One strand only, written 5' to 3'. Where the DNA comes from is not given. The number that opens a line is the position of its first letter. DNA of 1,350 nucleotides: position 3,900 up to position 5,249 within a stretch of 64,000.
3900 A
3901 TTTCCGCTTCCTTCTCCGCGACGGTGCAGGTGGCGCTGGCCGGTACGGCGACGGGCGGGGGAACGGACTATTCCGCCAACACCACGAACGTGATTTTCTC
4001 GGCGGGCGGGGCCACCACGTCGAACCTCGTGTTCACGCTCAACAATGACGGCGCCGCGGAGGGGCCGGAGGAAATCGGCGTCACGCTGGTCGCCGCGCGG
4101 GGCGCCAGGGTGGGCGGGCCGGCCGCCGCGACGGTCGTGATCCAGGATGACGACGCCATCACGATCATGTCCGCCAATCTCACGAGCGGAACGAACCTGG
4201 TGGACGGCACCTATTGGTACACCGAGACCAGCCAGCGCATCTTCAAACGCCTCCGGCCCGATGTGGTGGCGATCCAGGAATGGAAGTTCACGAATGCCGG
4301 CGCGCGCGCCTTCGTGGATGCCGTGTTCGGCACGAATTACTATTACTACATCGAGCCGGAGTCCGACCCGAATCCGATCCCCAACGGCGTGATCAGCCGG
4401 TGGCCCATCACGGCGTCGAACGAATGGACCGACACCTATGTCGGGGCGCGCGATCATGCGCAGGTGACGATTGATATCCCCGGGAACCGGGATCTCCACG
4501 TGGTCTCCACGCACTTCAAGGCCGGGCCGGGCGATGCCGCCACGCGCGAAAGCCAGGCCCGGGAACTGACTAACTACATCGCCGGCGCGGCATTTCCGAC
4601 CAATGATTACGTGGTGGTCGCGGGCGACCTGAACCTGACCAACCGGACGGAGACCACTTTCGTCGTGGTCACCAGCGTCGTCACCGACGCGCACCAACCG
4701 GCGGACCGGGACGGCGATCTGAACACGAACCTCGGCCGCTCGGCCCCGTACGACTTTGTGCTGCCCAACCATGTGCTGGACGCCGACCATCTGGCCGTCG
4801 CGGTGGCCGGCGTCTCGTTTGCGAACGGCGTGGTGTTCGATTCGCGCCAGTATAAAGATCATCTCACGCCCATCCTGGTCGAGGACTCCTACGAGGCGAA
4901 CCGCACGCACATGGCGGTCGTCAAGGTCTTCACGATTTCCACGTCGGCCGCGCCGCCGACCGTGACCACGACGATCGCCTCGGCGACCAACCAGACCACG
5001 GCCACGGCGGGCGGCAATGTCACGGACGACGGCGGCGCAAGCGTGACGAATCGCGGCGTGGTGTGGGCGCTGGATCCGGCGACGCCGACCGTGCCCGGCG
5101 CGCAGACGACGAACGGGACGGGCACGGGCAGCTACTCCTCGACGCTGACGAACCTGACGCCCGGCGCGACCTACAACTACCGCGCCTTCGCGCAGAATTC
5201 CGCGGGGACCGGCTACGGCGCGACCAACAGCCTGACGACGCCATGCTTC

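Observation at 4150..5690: EEP domain plus lamin-tail domain embedded in a 5.6k-aa PATR/Calx-beta/MAM scaffold: candidate giant extracellular nuclease or phosphoesterase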

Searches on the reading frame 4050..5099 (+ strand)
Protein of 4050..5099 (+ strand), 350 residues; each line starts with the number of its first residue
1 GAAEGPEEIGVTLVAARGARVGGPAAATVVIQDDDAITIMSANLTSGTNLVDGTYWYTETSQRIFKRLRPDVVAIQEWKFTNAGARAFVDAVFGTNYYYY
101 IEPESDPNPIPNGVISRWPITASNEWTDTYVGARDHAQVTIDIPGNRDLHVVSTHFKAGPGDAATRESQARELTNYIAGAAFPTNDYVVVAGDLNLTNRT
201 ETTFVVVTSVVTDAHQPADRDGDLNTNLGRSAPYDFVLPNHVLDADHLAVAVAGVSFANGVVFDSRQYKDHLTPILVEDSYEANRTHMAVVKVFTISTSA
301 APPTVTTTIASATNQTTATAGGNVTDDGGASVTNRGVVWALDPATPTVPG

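Call 6: search_solved_structures(query=window:4050-5099:+, max_evalue=10, show_alignments=3)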
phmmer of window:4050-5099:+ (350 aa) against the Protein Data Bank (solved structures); distinct sequences matched with E-value up to 10: 8.
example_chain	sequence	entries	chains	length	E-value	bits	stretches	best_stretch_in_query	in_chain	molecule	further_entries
2uyr_X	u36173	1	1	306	0.00016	24.3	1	112-197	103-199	SPHINGOMYELINASE C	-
2ddr_A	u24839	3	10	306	0.00016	24.2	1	112-197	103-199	Sphingomyelin phosphodiesterase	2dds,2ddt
7cne_A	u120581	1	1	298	0.00057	22.4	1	114-201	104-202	Sphingomyelinase C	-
1zwx_A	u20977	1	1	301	0.028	16.9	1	114-207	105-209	sphingomyelinase-c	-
3i5v_A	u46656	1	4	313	0.3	13.5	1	146-200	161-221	Beta-hemolysin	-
3k55_A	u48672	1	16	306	0.34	13.3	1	146-200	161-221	Beta-hemolysin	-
3i41_A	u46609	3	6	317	0.34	13.3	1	146-200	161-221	Beta-hemolysin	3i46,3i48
5ino_A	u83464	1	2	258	2.3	10.5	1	139-204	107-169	Tyrosyl-DNA phosphodiesterase 2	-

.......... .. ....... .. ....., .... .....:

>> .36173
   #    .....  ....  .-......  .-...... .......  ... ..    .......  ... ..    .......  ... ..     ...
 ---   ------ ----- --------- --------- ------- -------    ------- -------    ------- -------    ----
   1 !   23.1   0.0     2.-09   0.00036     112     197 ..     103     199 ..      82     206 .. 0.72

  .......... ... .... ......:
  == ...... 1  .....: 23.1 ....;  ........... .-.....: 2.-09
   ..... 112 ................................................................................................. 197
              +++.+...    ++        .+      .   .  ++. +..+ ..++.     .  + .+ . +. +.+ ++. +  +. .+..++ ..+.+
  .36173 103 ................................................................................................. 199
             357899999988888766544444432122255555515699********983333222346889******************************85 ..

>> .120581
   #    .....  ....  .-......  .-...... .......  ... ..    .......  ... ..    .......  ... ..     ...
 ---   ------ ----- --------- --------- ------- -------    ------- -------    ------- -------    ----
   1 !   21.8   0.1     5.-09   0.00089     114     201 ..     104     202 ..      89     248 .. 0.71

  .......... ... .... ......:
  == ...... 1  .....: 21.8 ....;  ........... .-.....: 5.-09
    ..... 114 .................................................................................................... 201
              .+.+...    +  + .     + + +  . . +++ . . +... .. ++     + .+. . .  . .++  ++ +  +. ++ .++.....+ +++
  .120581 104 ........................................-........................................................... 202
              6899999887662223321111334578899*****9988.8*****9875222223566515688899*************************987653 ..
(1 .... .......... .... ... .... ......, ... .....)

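Call 8: search_protein_families(library=pfam, proteins=[window:4050-5099:+], max_evalue=1)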
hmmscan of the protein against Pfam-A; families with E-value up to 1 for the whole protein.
window:4050-5099:+ (350 aa): 2 families
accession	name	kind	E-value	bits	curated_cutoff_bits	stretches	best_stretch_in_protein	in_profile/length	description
PF03372.29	Exo_endo_phos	-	3.5e-09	37.2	24.5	1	63-199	24-159/225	Endonuclease/Exonuclease/phosphatase family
PF22669.2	Exo_endo_phos2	-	0.0011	19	27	1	139-200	120-184/288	Endonuclease/Exonuclease/phosphatase family 2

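Call 9: find_homologous_proteins(query=window:4092-5021:+)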
Query window:4092-5021:+ (310 aa): 85 proteins with E <= 0.001 among 8000 candidates.
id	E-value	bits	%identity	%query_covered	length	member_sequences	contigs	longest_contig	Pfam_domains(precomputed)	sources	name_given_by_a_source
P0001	6.0e-76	274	47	92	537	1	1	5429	PF03372.30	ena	-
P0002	7.2e-76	273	48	91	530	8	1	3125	PF03372.30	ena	-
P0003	3.6e-69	251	50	84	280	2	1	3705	PF03372.30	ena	-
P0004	3.9e-65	238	46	92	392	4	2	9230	PF03160.21,PF03372.30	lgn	-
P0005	1.6e-61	226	45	86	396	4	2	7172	PF03372.30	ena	-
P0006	1.6e-58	217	42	92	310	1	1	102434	PF03372.30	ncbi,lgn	-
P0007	1.4e-55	207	43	84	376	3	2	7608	PF03372.30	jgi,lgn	-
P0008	2.4e-52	196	43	93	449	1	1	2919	PF04151.22,PF03372.30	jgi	jgi:endonuclease/exonuclease/phosphatase family metal-dependent hydrolase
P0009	3.3e-52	196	44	89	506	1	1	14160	PF03372.30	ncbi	-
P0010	7.3e-52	195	40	90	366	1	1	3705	PF03372.30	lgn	-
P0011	1.3e-51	194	42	90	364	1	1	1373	PF03372.30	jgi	jgi:endonuclease/exonuclease/phosphatase family metal-dependent hydrolase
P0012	3.0e-51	193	44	88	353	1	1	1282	PF03372.30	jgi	jgi:endonuclease/exonuclease/phosphatase family metal-dependent hydrolase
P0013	3.1e-51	193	41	93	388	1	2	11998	PF03372.30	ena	-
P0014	8.6e-51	191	41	92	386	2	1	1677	PF03372.30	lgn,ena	-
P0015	2.0e-50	190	40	93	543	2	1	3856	PF04151.22,PF03372.30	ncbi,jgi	jgi:endonuclease/exonuclease/phosphatase family metal-dependent hydrolase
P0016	4.2e-50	189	43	88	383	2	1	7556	PF03372.30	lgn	-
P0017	4.6e-50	189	44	88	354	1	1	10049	PF03372.30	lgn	-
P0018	7.1e-50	188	39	90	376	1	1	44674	PF03372.30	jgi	jgi:endonuclease/exonuclease/phosphatase family metal-dependent hydrolase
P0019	7.5e-50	188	44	83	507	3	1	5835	PF03372.30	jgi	jgi:endonuclease/exonuclease/phosphatase family metal-dependent hydrolase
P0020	1.3e-49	187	40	91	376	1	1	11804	PF03372.30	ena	-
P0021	1.3e-49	187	44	84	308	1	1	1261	PF03372.30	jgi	jgi:endonuclease/exonuclease/phosphatase family metal-dependent hydrolase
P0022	1.6e-49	187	42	88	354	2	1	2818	PF03372.30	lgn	-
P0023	2.3e-49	186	41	95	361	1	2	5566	PF03372.30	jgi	jgi:endonuclease/exonuclease/phosphatase family metal-dependent hydrolase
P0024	5.9e-49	185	42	86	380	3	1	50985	PF03372.30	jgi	-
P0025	8.7e-49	185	43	88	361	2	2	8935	PF03372.30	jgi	jgi:endonuclease/exonuclease/phosphatase family metal-dependent hydrolase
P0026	9.3e-49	184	40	87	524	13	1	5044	PF03372.30,PF05345.19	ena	-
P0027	1.2e-48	184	42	82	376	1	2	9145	PF03372.30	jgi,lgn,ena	-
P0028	1.5e-48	184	44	83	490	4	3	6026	PF03372.30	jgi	jgi:endonuclease/exonuclease/phosphatase family metal-dependent hydrolase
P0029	1.7e-48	184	40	84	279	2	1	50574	PF03372.30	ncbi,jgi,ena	-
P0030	1.8e-48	184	39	87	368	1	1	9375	PF03372.30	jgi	jgi:endonuclease/exonuclease/phosphatase family metal-dependent hydrolase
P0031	1.9e-48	183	42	85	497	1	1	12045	PF03372.30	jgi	-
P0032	2.2e-48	183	40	87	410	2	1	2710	PF03372.30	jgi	jgi:endonuclease/exonuclease/phosphatase family metal-dependent hydrolase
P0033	8.2e-48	181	39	96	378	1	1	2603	PF03372.30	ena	-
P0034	8.2e-48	181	43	83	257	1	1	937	PF03372.30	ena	-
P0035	1.5e-47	181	40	88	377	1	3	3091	PF03372.30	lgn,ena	-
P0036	1.7e-47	180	41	91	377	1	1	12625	PF03372.30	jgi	jgi:endonuclease/exonuclease/phosphatase family metal-dependent hydrolase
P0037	1.8e-47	180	40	88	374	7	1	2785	PF03372.30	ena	-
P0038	1.8e-47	180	39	89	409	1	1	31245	PF03372.30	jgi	jgi:endonuclease/exonuclease/phosphatase family metal-dependent hydrolase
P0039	3.2e-47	179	41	91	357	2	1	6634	PF03372.30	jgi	jgi:endonuclease/exonuclease/phosphatase family metal-dependent hydrolase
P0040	4.6e-47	179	40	84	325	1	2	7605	PF03372.30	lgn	-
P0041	5.5e-47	179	42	88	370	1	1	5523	PF03372.30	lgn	-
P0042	1.1e-46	178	41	88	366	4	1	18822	PF03372.30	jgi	jgi:endonuclease/exonuclease/phosphatase family metal-dependent hydrolase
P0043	1.4e-46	177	41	93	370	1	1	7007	PF03372.30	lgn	-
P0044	1.7e-46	177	41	88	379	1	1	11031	PF03372.30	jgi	-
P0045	1.7e-46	177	38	89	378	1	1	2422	PF03372.30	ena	-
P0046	2.2e-46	177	39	84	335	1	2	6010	PF03372.30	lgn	-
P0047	2.7e-46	176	39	84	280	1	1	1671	PF03372.30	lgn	-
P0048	4.2e-46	176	40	87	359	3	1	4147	PF03372.30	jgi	jgi:endonuclease/exonuclease/phosphatase family metal-dependent hydrolase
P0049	4.3e-46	176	39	89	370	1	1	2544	PF03372.30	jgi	jgi:endonuclease/exonuclease/phosphatase family metal-dependent hydrolase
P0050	1.0e-45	174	39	89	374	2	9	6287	PF03372.30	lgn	-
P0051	1.5e-45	174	40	84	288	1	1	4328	PF03372.30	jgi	-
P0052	3.7e-45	173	41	85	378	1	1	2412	PF03372.30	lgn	-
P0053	4.0e-45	173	40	84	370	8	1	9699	PF03372.30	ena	-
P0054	8.2e-45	172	42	84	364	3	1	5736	PF03372.30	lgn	-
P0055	1.3e-44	171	42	84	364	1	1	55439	PF03372.30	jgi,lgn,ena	-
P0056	1.4e-44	171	41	80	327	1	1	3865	PF03372.30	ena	-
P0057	1.6e-44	171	37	92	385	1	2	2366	PF03372.30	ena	-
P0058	2.0e-44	170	40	84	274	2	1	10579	PF03372.30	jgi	-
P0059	2.6e-44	170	39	89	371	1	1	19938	PF03372.30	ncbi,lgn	-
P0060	2.8e-44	170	44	69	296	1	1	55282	PF03372.30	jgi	jgi:hypothetical protein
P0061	5.0e-44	169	38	98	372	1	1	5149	PF03372.30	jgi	-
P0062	9.4e-44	168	41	84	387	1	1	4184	PF03372.30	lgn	-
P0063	1.8e-43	167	42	75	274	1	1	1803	PF03372.30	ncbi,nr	ncbi:MAG TPA: endonuclease/exonuclease/phosphatase family protein, partial [Archangium sp.]|nr:endon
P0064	1.9e-43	167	40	86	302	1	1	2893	PF03372.30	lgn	-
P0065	4.6e-43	166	38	93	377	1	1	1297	PF03372.30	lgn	-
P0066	1.0e-42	165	38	94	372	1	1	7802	PF03372.30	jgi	jgi:endonuclease/exonuclease/phosphatase family metal-dependent hydrolase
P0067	4.7e-42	162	39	84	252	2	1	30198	PF03372.30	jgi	jgi:hypothetical protein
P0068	7.0e-42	162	38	88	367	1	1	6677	PF03372.30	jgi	jgi:endonuclease/exonuclease/phosphatase family metal-dependent hydrolase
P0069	1.7e-41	161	39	88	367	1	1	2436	PF03372.30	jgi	jgi:hypothetical protein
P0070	2.2e-41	160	39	84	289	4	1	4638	PF03372.30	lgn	-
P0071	3.0e-41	160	40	86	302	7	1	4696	PF03372.30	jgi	-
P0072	3.3e-40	156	40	83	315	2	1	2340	PF03372.30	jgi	jgi:hypothetical protein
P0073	5.9e-40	156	39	84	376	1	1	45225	PF03372.30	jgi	jgi:endonuclease/exonuclease/phosphatase family metal-dependent hydrolase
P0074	4.8e-38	149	38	84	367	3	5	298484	PF03372.30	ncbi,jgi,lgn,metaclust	jgi:endonuclease/exonuclease/phosphatase family metal-dependent hydrolase|metaclust:\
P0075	1.4e-37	148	38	89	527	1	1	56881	PF03372.30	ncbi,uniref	ncbi:endonuclease/exonuclease/phosphatase family protein [Myxococcus fulvus]|uniref:endonuclease/exo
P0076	1.7e-36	144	38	84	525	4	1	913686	PF03372.30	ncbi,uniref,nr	ncbi:endonuclease/exonuclease/phosphatase family protein [Myxococcus sp. AS-1-15]|uniref:endonucleas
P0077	8.9e-36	142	41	66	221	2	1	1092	PF03372.30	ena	-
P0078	3.0e-33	134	35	84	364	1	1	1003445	PF03372.30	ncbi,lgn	-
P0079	4.5e-33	133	36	85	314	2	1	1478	PF03372.30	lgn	-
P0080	2.6e-32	130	36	84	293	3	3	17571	PF03372.30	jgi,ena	-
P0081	5.9e-32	129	38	77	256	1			PF03372.30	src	-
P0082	4.3e-26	110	33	84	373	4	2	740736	PF03372.30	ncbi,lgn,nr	ncbi:MAG: endonuclease/exonuclease/phosphatase family protein [Archangium sp.]|nr:endonuclease/exonu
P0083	2.7e-21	94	37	53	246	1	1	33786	PF03372.30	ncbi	ncbi:endonuclease/exonuclease/phosphatase family protein [Myxococcus sp. 1LA]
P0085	4.9e-4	38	31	44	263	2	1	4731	PF03372.30,PF19580.6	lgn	-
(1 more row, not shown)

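Call 17: find_related_loci(query=A1, collection=genome_contigs, flank=10000)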
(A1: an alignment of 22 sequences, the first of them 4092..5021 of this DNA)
Query A1 (310 aa) in genome_contigs; peptide patterns used: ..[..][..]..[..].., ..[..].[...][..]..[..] (x = any residue, [..] = any of these).
598 stretches matched a pattern (row limit reached: there are more); 532 encode a relative of the query (tblastn E <= 1e-3); the best 80 are kept; 80 distinct loci.
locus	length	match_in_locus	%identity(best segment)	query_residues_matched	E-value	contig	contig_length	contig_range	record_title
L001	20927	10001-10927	73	2-310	2e-153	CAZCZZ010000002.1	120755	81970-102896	MAG TPA_asm: uncultured Verrucomicrobiota bacterium isolate SRP173033_co1_366 genome assembly, contig: NODE_193_length_1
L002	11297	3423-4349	68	2-310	3e-149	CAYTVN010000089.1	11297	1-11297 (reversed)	MAG TPA_asm: uncultured Verrucomicrobiota bacterium isolate SRP173033_co1_159 genome assembly, contig: NODE_13021_length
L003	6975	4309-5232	60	4-310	2e-127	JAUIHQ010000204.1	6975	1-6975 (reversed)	MAG: bacterium isolate Co_bin.216 NODE_61394_length_6975_cov_0.960572, whole genome shotgun sequence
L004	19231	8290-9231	53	2-310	6e-102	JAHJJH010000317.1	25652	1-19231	MAG: Verrucomicrobia bacterium isolate Modern_marine_rock_biofilm.mb.29 Modern_marine_rock.mb.29_k141_828003, whole geno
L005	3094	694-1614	49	2-309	3e-92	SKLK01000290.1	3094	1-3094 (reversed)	MAG: Kiritimatiellae bacterium isolate CSSed162cmA_21 CSSed16-2cmA-189944, whole genome shotgun sequence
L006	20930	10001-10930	51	4-306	3e-89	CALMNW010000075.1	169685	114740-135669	MAG TPA_asm: uncultured Verrucomicrobia bacterium isolate SRR8859111_bin.86_CONCOCT_v1.1_MAG genome assembly, contig: ER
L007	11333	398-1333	47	2-309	1e-88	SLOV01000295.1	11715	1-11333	MAG: Kiritimatiellae bacterium isolate CSSed165cm_47 CSSed16-5cm-19466, whole genome shotgun sequence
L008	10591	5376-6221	50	3-282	1e-86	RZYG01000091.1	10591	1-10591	MAG: Spartobacteria bacterium isolate INTA.AUR.007 contig-100_3036, whole genome shotgun sequence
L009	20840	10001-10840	49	5-291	3e-86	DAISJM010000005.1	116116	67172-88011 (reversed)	MAG TPA_asm: Verrucomicrobiota bacterium isolate CTOTU18273 NODE_141_length_116116_cov_7.835095, whole genome shotgun se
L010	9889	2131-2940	50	15-291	2e-86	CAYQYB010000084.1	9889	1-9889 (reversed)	MAG TPA_asm: uncultured Verrucomicrobiota bacterium isolate SRP220891_co2_89 genome assembly, contig: NODE_11465_length_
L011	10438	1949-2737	52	23-286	3e-85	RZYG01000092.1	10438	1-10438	MAG: Spartobacteria bacterium isolate INTA.AUR.007 contig-100_3095, whole genome shotgun sequence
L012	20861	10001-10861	50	1-285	4e-84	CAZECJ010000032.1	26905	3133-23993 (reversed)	MAG TPA_asm: uncultured Verrucomicrobiota bacterium isolate SRP192927_co1_293 genome assembly, contig: NODE_3244_length_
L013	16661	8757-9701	47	1-306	7e-84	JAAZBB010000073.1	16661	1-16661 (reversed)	MAG: Lentisphaerae bacterium isolate AS06rmzACSIP_509 453209_AS06, whole genome shotgun sequence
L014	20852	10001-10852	48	2-282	5e-83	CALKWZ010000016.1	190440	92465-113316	MAG TPA_asm: uncultured Verrucomicrobia bacterium isolate SRR3330206_bin.99_CONCOCT_v1.1_MAG genome assembly, contig: ER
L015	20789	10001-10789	52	23-286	6e-83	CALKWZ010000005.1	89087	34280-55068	MAG TPA_asm: uncultured Verrucomicrobia bacterium isolate SRR3330206_bin.99_CONCOCT_v1.1_MAG genome assembly, contig: ER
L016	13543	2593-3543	48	4-306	3e-81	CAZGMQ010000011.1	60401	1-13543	MAG TPA_asm: uncultured Verrucomicrobiota bacterium isolate binchicken_co181_152 genome assembly, contig: NODE_505_lengt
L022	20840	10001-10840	48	4-282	1e-76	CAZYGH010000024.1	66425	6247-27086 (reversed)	MAG TPA_asm: uncultured Verrucomicrobiota bacterium isolate binchicken_co309_146 genome assembly, contig: NODE_205_lengt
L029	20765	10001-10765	46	23-282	2e-71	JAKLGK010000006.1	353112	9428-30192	MAG: Verrucomicrobia bacterium isolate RA.bin38 RA.bin38_6, whole genome shotgun sequence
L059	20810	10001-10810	44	22-293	2e-61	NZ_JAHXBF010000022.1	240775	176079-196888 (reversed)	Hyalangium versicolor strain H56D21 NODE_22_length_240775_cov_23.995903, whole genome shotgun sequence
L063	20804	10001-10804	42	17-288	2e-60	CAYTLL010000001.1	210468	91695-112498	MAG TPA_asm: uncultured Akkermansia sp. isolate SRP219642_co2_176 genome assembly, contig: NODE_11_length_210468_cov_48.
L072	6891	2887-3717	42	5-282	8e-58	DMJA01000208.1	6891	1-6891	MAG TPA_asm: Verrucomicrobia bacterium isolate UBA8943 contig_19269, whole genome shotgun sequence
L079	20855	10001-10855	41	20-307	8e-57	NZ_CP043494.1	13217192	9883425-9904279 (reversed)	Archangium minus strain Cbm 6 chromosome, complete genome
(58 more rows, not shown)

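Call 26: predict_structure(alignment_id=A2)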
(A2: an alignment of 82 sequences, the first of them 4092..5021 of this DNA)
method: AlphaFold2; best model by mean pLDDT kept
length: 310 residues; sequences in the alignment: 82
mean_pLDDT: 88.0   pTM: 0.85
mean pLDDT of the five models: 88.0, 87.7, 87.7, 87.0, 85.8
residues with pLDDT >= 90: 227; 70-90: 27; 50-70: 40; < 50: 16
segments of 3 or more residues with pLDDT < 50: 1-9, 12-17
pLDDT, mean of each block of 10 residues (from residue 1): 44 53 96 63 90 97 86 95 95 88 98 93 97 96 94 98 96 98 97 98 98 97 98 95 98 89 92 97 72 62 59
secondary structure, 60 per line:
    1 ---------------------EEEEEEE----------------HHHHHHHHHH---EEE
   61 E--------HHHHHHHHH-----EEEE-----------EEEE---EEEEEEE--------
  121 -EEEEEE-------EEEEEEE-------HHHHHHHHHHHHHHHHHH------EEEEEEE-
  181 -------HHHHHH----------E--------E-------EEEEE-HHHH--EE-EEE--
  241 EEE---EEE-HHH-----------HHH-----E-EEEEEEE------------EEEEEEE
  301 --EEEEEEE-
elements in order: E22-28 H45-54 E58-61 H70-78 E84-87 E99-102 E106-112 E122-127 E135-141 H149-166 E173-179 H188-193 E221-225 H227-230 E236-238 E241-243 E247-249 E275-281 E294-300 E303-309
